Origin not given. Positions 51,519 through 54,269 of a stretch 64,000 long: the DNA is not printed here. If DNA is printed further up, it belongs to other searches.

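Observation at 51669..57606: Operon of five secreted proteins built from a repeated beta-sandwich module plus GHL-type TIM barrels and a CBM9-like domain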

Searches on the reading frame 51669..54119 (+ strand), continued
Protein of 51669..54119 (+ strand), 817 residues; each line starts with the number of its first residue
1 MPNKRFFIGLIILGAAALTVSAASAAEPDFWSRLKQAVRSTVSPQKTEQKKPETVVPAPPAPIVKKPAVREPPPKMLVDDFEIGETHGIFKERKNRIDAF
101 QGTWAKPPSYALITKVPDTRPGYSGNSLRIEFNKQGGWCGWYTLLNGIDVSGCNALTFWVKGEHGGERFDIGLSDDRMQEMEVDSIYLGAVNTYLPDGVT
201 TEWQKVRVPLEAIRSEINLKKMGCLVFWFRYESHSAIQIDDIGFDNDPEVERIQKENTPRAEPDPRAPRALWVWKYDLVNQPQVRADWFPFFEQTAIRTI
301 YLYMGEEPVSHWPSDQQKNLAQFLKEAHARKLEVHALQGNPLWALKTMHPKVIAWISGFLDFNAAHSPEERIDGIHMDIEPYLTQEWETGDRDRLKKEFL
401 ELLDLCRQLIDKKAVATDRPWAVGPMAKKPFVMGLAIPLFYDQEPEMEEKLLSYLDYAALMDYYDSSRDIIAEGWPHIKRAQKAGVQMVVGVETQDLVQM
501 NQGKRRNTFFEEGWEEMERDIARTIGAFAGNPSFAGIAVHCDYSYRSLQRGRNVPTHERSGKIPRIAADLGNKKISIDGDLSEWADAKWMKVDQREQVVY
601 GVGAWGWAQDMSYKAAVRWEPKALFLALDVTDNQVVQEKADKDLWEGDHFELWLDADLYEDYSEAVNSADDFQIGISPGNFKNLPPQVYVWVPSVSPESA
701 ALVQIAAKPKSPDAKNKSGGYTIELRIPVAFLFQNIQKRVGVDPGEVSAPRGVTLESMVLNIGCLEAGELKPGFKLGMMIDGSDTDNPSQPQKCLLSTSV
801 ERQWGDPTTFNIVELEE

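Call 45: search_protein_families(library=pfam, proteins=[P0187, P0207, P0214, P0216, P0222, P0174, P0188], max_evalue=0.1)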
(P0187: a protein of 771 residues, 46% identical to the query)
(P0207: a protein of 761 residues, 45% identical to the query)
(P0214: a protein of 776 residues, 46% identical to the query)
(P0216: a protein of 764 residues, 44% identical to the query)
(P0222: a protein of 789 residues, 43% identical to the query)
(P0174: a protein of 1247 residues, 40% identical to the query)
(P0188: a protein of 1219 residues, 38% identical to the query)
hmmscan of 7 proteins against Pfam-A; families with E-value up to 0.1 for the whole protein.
P0187 (771 aa): 4 families
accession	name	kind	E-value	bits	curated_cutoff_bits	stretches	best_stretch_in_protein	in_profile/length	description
PF06452.16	CBM9_1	-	1.9e-20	74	23.4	1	546-771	1-183/185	Carbohydrate family 9 binding domain-like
PF21582.3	CBM30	-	2.4e-08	34.6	27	1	130-226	66-167/170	Carbohydrate binding domain 30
PF00704.34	Glyco_hydro_18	-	1.9e-06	28.2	29.6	1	308-438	59-188/317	Glycosyl hydrolases family 18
PF03425.19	CBM_11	-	0.00013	22.5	27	1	58-201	12-153/182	Carbohydrate binding domain (family 11)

P0207 (761 aa): 3 families
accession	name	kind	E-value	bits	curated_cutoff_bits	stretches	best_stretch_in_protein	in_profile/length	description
PF06452.16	CBM9_1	-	3.3e-20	73.2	23.4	1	577-761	26-183/185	Carbohydrate family 9 binding domain-like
PF00704.34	Glyco_hydro_18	-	1.5e-08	35.1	29.6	1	341-457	97-200/317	Glycosyl hydrolases family 18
PF21582.3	CBM30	-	6.6e-08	33.1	27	1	136-212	69-150/170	Carbohydrate binding domain 30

P0214 (776 aa): 4 families
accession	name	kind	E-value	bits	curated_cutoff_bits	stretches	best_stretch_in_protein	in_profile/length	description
PF06452.16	CBM9_1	-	7e-16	59.1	23.4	1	577-776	25-183/185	Carbohydrate family 9 binding domain-like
PF00704.34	Glyco_hydro_18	-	2.1e-08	34.6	29.6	1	339-451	93-197/317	Glycosyl hydrolases family 18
PF21582.3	CBM30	-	6.6e-07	29.9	27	1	133-202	66-137/170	Carbohydrate binding domain 30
PF03425.19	CBM_11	-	0.0011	19.5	27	1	63-203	14-139/182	Carbohydrate binding domain (family 11)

P0216 (764 aa): 3 families
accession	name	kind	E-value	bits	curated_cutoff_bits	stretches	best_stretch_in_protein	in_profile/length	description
PF06452.16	CBM9_1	-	3.1e-21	76.5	23.4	1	580-764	23-183/185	Carbohydrate family 9 binding domain-like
PF21582.3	CBM30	-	1.8e-08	34.9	27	1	145-235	75-167/170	Carbohydrate binding domain 30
PF00704.34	Glyco_hydro_18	-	6.4e-07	29.8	29.6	1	347-455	97-194/317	Glycosyl hydrolases family 18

P0222 (789 aa): 4 families
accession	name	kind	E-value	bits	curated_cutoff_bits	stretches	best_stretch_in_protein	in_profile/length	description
PF06452.16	CBM9_1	-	1.3e-19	71.2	23.4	1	565-789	2-183/185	Carbohydrate family 9 binding domain-like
PF00704.34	Glyco_hydro_18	-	2.5e-07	31.1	29.6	1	352-482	94-221/317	Glycosyl hydrolases family 18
PF21582.3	CBM30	-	6.4e-07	29.9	27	1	153-216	75-137/170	Carbohydrate binding domain 30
PF09716.15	ETRAMP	-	0.06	13.8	29.1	0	3-29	43-69/81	Malarial early transcribed membrane protein (ETRAMP)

P0174 (1247 aa): 4 families
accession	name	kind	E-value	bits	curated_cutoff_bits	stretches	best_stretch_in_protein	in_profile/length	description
PF21582.3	CBM30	-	2.8e-36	125.4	27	3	962-1055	72-169/170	Carbohydrate binding domain 30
PF06452.16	CBM9_1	-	4.1e-16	59.9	23.4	1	572-805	1-184/185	Carbohydrate family 9 binding domain-like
PF03425.19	CBM_11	-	5e-12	46.7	27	2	70-208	11-135/182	Carbohydrate binding domain (family 11)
PF08547.18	CIA30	-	0.00019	21.9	24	0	1123-1206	47-118/157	Complex I intermediate-associated protein 30 (CIA30)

P0188 (1219 aa): 6 families
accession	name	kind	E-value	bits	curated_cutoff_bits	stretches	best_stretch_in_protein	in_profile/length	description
PF21582.3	CBM30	-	8e-35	120.7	27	3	918-1034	41-168/170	Carbohydrate binding domain 30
PF06452.16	CBM9_1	-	1.4e-11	45.1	23.4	1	571-780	20-181/185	Carbohydrate family 9 binding domain-like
PF03425.19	CBM_11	-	2.2e-11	44.6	27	2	1092-1188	49-137/182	Carbohydrate binding domain (family 11)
PF08547.18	CIA30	-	4.1e-06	27.4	24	0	1103-1186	47-118/157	Complex I intermediate-associated protein 30 (CIA30)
PF18559.7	Exop_C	-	0.021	15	26.1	0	173-223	102-152/155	Galactose-binding domain-like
PF00629.30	MAM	-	0.029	14.7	26.4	0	1170-1216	109-152/158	MAM domain, meprin/A5/mu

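Call 49: search_protein_families(library=pfam, alignment_id=A3, max_evalue=0.01)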
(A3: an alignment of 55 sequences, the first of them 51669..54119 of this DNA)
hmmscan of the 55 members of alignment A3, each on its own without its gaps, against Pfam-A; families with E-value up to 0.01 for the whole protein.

A. member 1, window:51669-54119:+ (817 aa): 2 families
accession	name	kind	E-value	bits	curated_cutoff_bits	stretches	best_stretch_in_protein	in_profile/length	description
PF06452.16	CBM9_1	-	5.4e-12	46.4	23.4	1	585-816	5-183/185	Carbohydrate family 9 binding domain-like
PF21582.3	CBM30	-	8.4e-08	32.8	27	1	155-231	77-155/170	Carbohydrate binding domain 30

B. families by the number of members that match (of 55 scanned): 7 families
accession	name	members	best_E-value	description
PF06452.16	CBM9_1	55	3.1e-21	Carbohydrate family 9 binding domain-like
PF21582.3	CBM30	55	8.5e-09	Carbohydrate binding domain 30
PF03425.19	CBM_11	39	1.8e-07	Carbohydrate binding domain (family 11)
PF00704.34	Glyco_hydro_18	20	1.5e-08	Glycosyl hydrolases family 18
PF18078.7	Thioredoxin_11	1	0.00092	Thioredoxin-like SNTX domain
PF03260.19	Lipoprotein_11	1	0.0064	Lepidopteran low molecular weight (30 kD) lipoprotein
PF08547.18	CIA30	1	0.0088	Complex I intermediate-associated protein 30 (CIA30)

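Call 50: search_solved_structures(query=A3, max_evalue=1, show_alignments=0)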
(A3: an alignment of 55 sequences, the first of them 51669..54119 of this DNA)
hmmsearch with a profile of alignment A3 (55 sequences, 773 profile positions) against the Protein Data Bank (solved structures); distinct sequences matched with E-value up to 1: 12.
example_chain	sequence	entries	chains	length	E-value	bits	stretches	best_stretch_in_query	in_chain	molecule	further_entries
10yv_A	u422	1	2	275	3.9e-12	48.3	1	347-516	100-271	Putative GH97 from Cellulomonas fimi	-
1wmx_A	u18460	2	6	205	1.5e-11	46.4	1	115-231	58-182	COG3291: FOG: PKD repeat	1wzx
2c24_A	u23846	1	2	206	1.5e-11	46.4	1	115-231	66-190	ENDOGLUCANASE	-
7uwv_A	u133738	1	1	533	0.0004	21.9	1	539-604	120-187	CBM74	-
7uwu_A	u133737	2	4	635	0.00051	21.5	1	539-603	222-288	Starch Adherence System protein 6 (Sas6)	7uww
7nwn_AAA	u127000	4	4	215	0.019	16.3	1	575-654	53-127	Beta-xylanase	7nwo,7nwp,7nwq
1d2k_A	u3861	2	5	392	0.059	14.7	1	367-431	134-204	CHITINASE 1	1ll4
1ll7_A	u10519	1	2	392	0.066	14.5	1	367-431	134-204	CHITINASE 1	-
1ll6_A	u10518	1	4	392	0.081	14.2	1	367-431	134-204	CHITINASE 1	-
8c6z_A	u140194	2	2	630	0.18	13.1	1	376-431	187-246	Chitinase B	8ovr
8iv0_B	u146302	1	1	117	0.29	12.4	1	319-355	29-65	C4H4 Fab heavy chain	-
5wup_A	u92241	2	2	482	0.71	11.1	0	367-431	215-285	Chitinase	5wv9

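Call 80: predict_structure(alignment_id=A3)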
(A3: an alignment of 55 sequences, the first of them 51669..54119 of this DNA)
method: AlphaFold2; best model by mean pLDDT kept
length: 817 residues; sequences in the alignment: 55
mean_pLDDT: 89.7   pTM: 0.83
mean pLDDT of the five models: 89.7, 88.9, 88.7, 87.1, 86.8
residues with pLDDT >= 90: 600; 70-90: 143; 50-70: 34; < 50: 40
segments of 3 or more residues with pLDDT < 50: 1-3, 23-27, 40-65, 743-746
pLDDT, mean of each block of 10 residues (from residue 1): 67 75 52 60 42 43 54 91 90 93 94 97 95 90 96 95 93 94 88 87 95 84 95 93 94 90 95 95 91 97 97 98 98 97 97 98 97 97 91 96 98 91 91 96 95 98 89 96 97 90 88 93 96 97 90 82 91 92 94 96 92 98 98 94 95 95 90 97 96 93 97 67 98 82 57 89 95 97 92 93 91 96
secondary structure, 60 per line:
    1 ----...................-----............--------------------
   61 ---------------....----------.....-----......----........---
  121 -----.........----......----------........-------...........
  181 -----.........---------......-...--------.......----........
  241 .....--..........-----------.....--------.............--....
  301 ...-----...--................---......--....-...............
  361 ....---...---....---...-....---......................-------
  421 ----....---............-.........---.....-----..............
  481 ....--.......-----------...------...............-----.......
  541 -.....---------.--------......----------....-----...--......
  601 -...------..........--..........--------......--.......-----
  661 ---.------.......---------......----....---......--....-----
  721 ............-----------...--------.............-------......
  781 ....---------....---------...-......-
elements in order (helices of 4 or more, strands of 3 or more residues): H5-23 H29-40 E76-79 H90-93 E100-105 E110-117 E126-134 E139-144 E155-162 E170-175 H176-180 E186-190 H191-194 E204-209 E222-228 E233-245 H248-257 E269-273 H282-294 E297-303 H314-329 E333-338 H341-344 H346-364 E374-377 H385-388 H392-413 H425-428 E432-438 H439-443 H445-453 E457-461 H467-484 E487-493 H514-528 E534-540 H542-546 E565-570 H581-584 E590-592 E598-600 E611-620 E623-632 H641-646 E649-655 E671-677 E687-692 H697-700 E704-709 H712-715 E721-728 H729-732 H755-767 E775-784 E794-797 E811-816
